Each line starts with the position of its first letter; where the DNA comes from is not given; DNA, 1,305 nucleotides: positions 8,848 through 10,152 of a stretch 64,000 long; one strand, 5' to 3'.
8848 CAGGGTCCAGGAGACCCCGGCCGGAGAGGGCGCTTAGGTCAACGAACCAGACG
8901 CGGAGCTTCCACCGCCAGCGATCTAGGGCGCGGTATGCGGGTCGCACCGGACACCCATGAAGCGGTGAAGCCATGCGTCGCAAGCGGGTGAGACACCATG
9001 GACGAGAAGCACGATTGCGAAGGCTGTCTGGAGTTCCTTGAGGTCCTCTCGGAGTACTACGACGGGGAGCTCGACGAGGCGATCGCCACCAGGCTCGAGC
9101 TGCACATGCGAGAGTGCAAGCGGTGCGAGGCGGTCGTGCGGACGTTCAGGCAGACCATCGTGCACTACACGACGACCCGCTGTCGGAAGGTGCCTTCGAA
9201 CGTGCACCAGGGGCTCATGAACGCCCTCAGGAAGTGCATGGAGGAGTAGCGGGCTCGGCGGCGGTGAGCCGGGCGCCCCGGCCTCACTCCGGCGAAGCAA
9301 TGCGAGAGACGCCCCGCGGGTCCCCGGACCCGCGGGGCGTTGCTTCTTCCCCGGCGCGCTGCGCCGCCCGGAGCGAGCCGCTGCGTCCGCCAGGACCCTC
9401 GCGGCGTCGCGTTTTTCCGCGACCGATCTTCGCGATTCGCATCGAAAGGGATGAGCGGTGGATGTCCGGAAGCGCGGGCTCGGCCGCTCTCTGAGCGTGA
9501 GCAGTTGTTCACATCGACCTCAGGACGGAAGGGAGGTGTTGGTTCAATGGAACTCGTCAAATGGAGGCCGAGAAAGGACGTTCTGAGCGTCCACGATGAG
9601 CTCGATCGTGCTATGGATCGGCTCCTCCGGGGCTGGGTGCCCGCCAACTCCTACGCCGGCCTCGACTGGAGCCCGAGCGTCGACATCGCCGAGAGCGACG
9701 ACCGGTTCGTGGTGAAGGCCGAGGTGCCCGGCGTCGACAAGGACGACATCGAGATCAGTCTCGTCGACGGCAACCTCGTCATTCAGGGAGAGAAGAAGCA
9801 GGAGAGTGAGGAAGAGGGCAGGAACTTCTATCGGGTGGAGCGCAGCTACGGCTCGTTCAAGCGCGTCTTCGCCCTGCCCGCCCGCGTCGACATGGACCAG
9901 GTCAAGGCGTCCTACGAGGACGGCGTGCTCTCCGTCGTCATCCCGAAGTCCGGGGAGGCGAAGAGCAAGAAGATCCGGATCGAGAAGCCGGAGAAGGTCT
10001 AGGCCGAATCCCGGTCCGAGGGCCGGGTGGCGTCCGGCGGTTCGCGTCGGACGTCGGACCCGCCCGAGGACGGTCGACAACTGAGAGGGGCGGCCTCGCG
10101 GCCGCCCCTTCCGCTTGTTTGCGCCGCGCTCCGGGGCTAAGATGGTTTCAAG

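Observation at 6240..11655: ECF sigma - S9 peptidase - ZAS anti-sigma - Hsp20 - CoA-disulfide reductase: a thiol/proteotoxic stress module with a peptidase inserted between sigma and anti-sigma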

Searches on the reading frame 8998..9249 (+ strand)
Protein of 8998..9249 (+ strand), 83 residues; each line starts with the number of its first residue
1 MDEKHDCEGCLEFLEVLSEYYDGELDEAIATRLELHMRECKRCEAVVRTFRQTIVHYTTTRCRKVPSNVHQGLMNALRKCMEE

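Call 3: search_protein_families(library=pfam, proteins=[window:8998-9249:+], max_evalue=0.01)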
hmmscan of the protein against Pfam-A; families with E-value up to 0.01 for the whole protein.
window:8998-9249:+ (83 aa): 1 family
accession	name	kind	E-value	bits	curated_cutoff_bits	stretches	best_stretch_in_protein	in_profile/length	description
PF13490.11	zf-HC2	-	2.5e-07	31.1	22.2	1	10-43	1-34/35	Putative zinc-finger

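Call 4: search_protein_families(library=ncbifam, proteins=[window:8998-9249:+], max_evalue=0.01)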
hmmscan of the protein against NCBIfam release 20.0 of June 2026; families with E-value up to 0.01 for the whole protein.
window:8998-9249:+ (83 aa): 3 families
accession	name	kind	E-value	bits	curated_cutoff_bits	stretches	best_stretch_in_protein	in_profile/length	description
TIGR03988.1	antisig_RsrA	equivalog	2.2e-07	30.9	62.5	1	10-79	2-72/77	mycothiol system anti-sigma-R factor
NF052375.1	antisigma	equivalog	7.8e-05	22.8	100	1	18-79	3-64/217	anti-sigma factor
NF052368.1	antisigmaE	subfamily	0.0002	21.1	50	1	10-48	4-42/48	anti-sigma factor family protein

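Call 8: find_homologous_proteins(query=window:8998-9249:+, max_evalue=0.001)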
Query window:8998-9249:+ (83 aa): 5 proteins with E <= 0.001 among 5 candidates.
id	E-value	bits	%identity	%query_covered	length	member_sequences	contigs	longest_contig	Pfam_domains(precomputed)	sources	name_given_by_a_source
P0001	8.5e-50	184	100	100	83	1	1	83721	PF13490.12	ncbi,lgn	-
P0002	4.4e-39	149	78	100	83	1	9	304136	PF13490.12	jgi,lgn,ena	-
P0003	5.8e-39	149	81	100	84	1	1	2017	PF13490.12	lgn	-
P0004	6.0e-38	146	78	100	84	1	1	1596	PF13490.12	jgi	jgi:anti-sigma factor RsiW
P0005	1.0e-37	145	73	100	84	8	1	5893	PF13490.12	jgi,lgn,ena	-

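Call 9: find_encoding_contigs(protein=P0002, flank=8000, max_places=4)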
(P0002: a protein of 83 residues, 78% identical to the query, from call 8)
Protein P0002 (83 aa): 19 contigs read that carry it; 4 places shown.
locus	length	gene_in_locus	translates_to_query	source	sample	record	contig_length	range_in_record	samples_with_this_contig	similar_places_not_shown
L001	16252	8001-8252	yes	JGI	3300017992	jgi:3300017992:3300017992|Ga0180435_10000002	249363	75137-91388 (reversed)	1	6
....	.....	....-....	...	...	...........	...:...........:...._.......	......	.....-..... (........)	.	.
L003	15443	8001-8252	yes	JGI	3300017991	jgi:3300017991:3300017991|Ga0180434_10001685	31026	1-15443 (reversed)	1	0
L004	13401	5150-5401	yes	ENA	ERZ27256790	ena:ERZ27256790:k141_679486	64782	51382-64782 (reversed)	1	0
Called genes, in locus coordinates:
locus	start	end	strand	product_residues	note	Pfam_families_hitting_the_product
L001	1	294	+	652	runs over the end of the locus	PF07992:Pyr_redox_2 (weak), PF00890:FAD_binding_2 (weak), PF12831:FAD_oxidored, PF13450:NAD_binding_8 (weak), PF12838:Fer4_7, PF00037:Fer4 (weak), PF13237:Fer4_10, PF14697:Fer4_21, +7 more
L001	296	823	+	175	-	PF02662:FlpD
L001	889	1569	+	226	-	PF13534:Fer4_17 (faint), PF13183:Fer4_8 (faint), PF14691:Fer4_20 (weak), PF13187:Fer4_9, PF13237:Fer4_10 (weak), PF12838:Fer4_7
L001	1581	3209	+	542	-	PF00890:FAD_binding_2, PF01134:GIDA (faint), PF01266:DAO (weak), PF03486:HI0933_like (weak), PF07992:Pyr_redox_2 (faint), PF12831:FAD_oxidored (faint)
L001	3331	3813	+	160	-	PF01750:HycI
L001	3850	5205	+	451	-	PF00390:malic, PF03949:Malic_M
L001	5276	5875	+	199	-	PF07638:Sigma70_ECF (weak), PF12645:HTH_16 (weak), PF04542:Sigma70_r2, PF08281:Sigma70_r4_2, PF04545:Sigma70_r4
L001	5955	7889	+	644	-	PF26549:Tricorn_N (faint), PF02129:Peptidase_S15, PF20434:BD-FAE, PF00326:Peptidase_S9, PF01738:DLH, PF12146:Hydrolase_4 (faint), PF12697:Abhydrolase_6 (weak), PF07859:Abhydrolase_3 (weak)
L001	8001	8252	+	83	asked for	PF13490:zf-HC2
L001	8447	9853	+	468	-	PF01266:DAO (faint), PF03486:HI0933_like (faint), PF07992:Pyr_redox_2, PF13450:NAD_binding_8 (faint), PF13738:Pyr_redox_3 (faint), PF00070:Pyr_redox, PF02852:Pyr_redox_dim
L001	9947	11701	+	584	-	PF05524:PEP-utilisers_N, PF00391:PEP-utilizers, PF02896:PEP-utilizers_C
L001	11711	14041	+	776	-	PF09976:TPR_21 (weak), PF12895:ANAPC3 (faint), PF13424:TPR_12 (faint), PF00515:TPR_1 (faint), PF13432:TPR_16 (weak), PF14559:TPR_19, PF13432:TPR_16 (weak), PF01464:SLT, +7 more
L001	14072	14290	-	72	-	-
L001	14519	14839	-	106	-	PF13828:DUF4190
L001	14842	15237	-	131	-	PF01592:NifU_N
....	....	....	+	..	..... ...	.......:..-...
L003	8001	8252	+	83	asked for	PF13490:zf-HC2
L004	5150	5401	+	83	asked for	PF13490:zf-HC2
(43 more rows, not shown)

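Call 10: find_encoding_contigs(protein=P0005, flank=8000, max_places=3)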
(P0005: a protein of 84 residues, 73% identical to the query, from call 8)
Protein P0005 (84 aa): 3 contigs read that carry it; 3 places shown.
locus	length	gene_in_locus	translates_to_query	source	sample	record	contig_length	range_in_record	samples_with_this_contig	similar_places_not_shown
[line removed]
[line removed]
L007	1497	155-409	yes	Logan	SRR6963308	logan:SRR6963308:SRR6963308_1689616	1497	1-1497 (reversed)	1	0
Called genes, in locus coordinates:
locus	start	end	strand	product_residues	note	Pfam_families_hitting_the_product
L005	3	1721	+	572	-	?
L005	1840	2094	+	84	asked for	PF13490:zf-HC2 (weak)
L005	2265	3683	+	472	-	PF01266:DAO (faint), PF03486:HI0933_like (faint), PF05834:Lycopene_cycl (faint), PF07992:Pyr_redox_2, PF13450:NAD_binding_8 (faint), PF13738:Pyr_redox_3 (faint), PF00070:Pyr_redox, PF02852:Pyr_redox_dim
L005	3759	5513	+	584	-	PF05524:PEP-utilisers_N, PF00391:PEP-utilizers, PF02896:PEP-utilizers_C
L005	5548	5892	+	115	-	?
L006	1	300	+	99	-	?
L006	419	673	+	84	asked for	PF13490:zf-HC2 (weak)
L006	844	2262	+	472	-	PF01266:DAO (faint), PF03486:HI0933_like (faint), PF05834:Lycopene_cycl (faint), PF07992:Pyr_redox_2, PF13450:NAD_binding_8 (faint), PF13738:Pyr_redox_3 (faint), PF00070:Pyr_redox, PF02852:Pyr_redox_dim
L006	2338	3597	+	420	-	?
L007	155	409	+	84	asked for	PF13490:zf-HC2 (weak)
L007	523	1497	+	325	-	?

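Call 44: search_solved_structures(query=window:8998-9249:+, max_evalue=1, show_alignments=2)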
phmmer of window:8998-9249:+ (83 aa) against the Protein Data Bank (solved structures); distinct sequences matched with E-value up to 1: 1.
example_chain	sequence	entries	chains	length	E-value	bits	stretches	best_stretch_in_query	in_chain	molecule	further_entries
5frf_A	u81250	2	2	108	0.41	14.3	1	3-43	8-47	ANTI-SIGMA FACTOR RSRA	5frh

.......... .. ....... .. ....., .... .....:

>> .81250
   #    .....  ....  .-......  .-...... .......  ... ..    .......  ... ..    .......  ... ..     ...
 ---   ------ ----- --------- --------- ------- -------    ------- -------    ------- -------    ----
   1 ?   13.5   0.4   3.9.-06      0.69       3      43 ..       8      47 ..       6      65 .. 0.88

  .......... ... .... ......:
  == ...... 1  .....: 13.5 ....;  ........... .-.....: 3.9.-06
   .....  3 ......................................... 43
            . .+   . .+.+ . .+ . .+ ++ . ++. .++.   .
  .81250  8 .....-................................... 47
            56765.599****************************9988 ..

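Call 46: search_protein_representatives(protein=window:8998-9249:+)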
Query: 83 residues. Proteins with E-value up to 0.001 (for the whole library): 528; up to 1e-10: 6; up to 1e-30: 1. The best 150 are listed.
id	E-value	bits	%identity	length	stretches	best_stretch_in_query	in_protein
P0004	1.9e-38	145.8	78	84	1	1-83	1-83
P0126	8.1e-29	115.2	61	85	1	3-82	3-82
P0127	1.2e-22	95.6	30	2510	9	30-80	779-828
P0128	2.2e-13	66.1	44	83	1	6-80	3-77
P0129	2.7e-12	62.6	46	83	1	2-82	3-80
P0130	1.2e-11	60.5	28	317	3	12-78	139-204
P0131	6.1e-10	55.1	40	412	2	10-76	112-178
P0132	2.3e-09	53.3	34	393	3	9-45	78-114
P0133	5.0e-09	52.2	35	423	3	9-45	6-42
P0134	5.1e-09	52.2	41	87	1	8-81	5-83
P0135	7.4e-09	51.7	31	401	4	10-70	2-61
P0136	1.0e-08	51.2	29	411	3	9-50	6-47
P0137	1.8e-08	50.4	42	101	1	7-77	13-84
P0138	1.9e-08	50.4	35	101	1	4-81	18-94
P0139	2.1e-08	50.2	35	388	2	9-58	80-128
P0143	3.8e-08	49.4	31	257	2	16-75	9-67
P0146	4.0e-08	49.3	39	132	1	8-76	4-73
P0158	9.0e-08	48.2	34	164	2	5-66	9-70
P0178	3.5e-07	46.3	28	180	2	10-79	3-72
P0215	1.8e-06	44.1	31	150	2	9-52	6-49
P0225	2.8e-06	43.5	39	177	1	10-79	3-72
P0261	9.7e-06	41.8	27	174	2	5-77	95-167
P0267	1.0e-05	41.7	29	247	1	10-78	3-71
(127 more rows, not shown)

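Call 47: search_protein_families(library=pfam, proteins=[P0178, P0225, P0158, P0261, P0215, P0146, P0267, P0143, P0131, P0130], max_evalue=0.001)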
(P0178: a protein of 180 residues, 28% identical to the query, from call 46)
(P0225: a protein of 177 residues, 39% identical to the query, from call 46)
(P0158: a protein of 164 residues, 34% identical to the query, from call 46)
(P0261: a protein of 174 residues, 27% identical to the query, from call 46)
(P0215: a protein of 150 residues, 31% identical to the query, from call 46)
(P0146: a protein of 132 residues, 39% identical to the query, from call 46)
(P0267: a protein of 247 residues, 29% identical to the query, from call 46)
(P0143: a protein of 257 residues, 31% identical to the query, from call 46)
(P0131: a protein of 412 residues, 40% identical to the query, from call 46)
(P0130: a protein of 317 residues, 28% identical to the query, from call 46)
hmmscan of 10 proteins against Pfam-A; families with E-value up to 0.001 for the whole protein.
P0178 (180 aa): 2 families
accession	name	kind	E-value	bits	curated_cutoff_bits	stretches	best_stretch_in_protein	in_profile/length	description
PF13490.11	zf-HC2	-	4e-23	81.6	22.2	2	3-37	1-35/35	Putative zinc-finger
PF03872.18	RseA_N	-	2.6e-07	31.5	24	0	87-155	6-71/87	Anti sigma-E protein RseA, N-terminal domain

P0225 (177 aa): 2 families
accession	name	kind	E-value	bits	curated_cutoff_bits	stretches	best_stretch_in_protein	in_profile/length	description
PF00011.27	HSP20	-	4.3e-13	49.7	20.8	1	94-176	3-87/102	Hsp20/alpha crystallin family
PF13490.11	zf-HC2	-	8.6e-11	42.2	22.2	1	3-36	1-34/35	Putative zinc-finger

P0158 (164 aa): 2 families
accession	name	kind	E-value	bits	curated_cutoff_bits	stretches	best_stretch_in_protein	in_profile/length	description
PF13490.11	zf-HC2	-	7.5e-07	29.6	22.2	1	87-121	1-35/35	Putative zinc-finger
PF24860.1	FdhE_C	-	1.4e-05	25.7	27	0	11-54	3-44/82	FdhE, C-terminal domain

P0261 (174 aa): 1 family
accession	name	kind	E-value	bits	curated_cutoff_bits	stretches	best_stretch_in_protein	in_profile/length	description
PF13490.11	zf-HC2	-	4e-09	36.8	22.2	1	100-133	1-34/35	Putative zinc-finger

P0215 (150 aa): 1 family
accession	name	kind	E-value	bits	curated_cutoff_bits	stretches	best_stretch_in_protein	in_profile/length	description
PF13490.11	zf-HC2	-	8.4e-17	61.4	22.2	2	7-41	1-35/35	Putative zinc-finger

P0146 (132 aa): 1 family
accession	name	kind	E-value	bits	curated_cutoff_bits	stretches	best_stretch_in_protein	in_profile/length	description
PF13490.11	zf-HC2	-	7.9e-10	39.1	22.2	1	8-40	3-35/35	Putative zinc-finger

P0267 (247 aa): 2 families
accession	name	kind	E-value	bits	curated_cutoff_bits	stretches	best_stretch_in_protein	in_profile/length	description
PF13490.11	zf-HC2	-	3.6e-08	33.8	22.2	1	3-37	1-35/35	Putative zinc-finger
PF11859.13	DUF3379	-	0.00055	19.7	33.2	1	21-133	16-131/232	Protein of unknown function (DUF3379)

P0143 (257 aa): 1 family
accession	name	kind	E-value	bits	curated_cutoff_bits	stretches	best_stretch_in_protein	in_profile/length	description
PF13490.11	zf-HC2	-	5.4e-23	81.2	22.2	2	5-37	3-35/35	Putative zinc-finger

P0131 (412 aa): 1 family
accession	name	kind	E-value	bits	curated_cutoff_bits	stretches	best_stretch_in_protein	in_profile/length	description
PF13490.11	zf-HC2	-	2.6e-17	63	22.2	2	35-69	1-35/35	Putative zinc-finger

P0130 (317 aa): 3 families
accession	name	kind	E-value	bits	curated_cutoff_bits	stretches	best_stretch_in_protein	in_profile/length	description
PF13490.11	zf-HC2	-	2.9e-30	104.4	22.2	3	139-170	3-34/35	Putative zinc-finger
PF17921.7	Integrase_H2C2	-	9.6e-05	22.9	25.5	0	154-172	37-55/59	Integrase zinc binding domain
PF05003.17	DUF668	-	0.00085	20.1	24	0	187-226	36-75/89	Protein of unknown function (DUF668)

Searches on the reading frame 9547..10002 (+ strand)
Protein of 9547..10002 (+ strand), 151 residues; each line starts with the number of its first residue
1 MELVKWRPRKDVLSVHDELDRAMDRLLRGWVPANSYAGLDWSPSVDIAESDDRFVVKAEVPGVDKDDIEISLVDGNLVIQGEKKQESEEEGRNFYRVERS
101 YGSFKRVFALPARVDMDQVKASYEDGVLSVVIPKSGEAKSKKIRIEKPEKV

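Call 3: search_protein_families(library=pfam, proteins=[window:9547-10002:+], max_evalue=0.01)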
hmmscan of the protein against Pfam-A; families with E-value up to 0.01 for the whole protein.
window:9547-10002:+ (151 aa): 2 families
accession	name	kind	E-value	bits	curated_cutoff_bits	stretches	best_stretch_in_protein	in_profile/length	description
PF00011.27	HSP20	-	6e-28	97.4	20.8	1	46-145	1-101/102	Hsp20/alpha crystallin family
PF17886.7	ArsA_HSP20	-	6.6e-10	38.9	22.5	1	51-130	1-61/63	HSP20-like domain found in ArsA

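Call 4: search_protein_families(library=ncbifam, proteins=[window:9547-10002:+], max_evalue=0.01)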
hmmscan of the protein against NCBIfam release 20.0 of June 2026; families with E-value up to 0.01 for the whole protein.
window:9547-10002:+ (151 aa): 5 families
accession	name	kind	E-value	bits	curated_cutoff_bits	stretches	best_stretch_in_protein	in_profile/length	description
NF042420.1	Hsp18_Clos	equivalog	1.8e-26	93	195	1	2-146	3-145/147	heat shock protein Hsp18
NF041799.1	Hsp14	equivalog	1.5e-22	79.8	100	1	41-146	17-118/118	archaeal heat shock protein Hsp14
NF041800.1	Hsp20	equivalog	2.5e-19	69.5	140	1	42-146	73-162/162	archaeal heat shock protein Hsp20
NF008013.0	PRK10743.1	equivalog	0.0019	18.3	212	1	50-143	43-134/137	small heat shock chaperone IbpA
NF008618.0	PRK11597.1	equivalog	0.0093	15.9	207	0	43-132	33-119/142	small heat shock chaperone IbpB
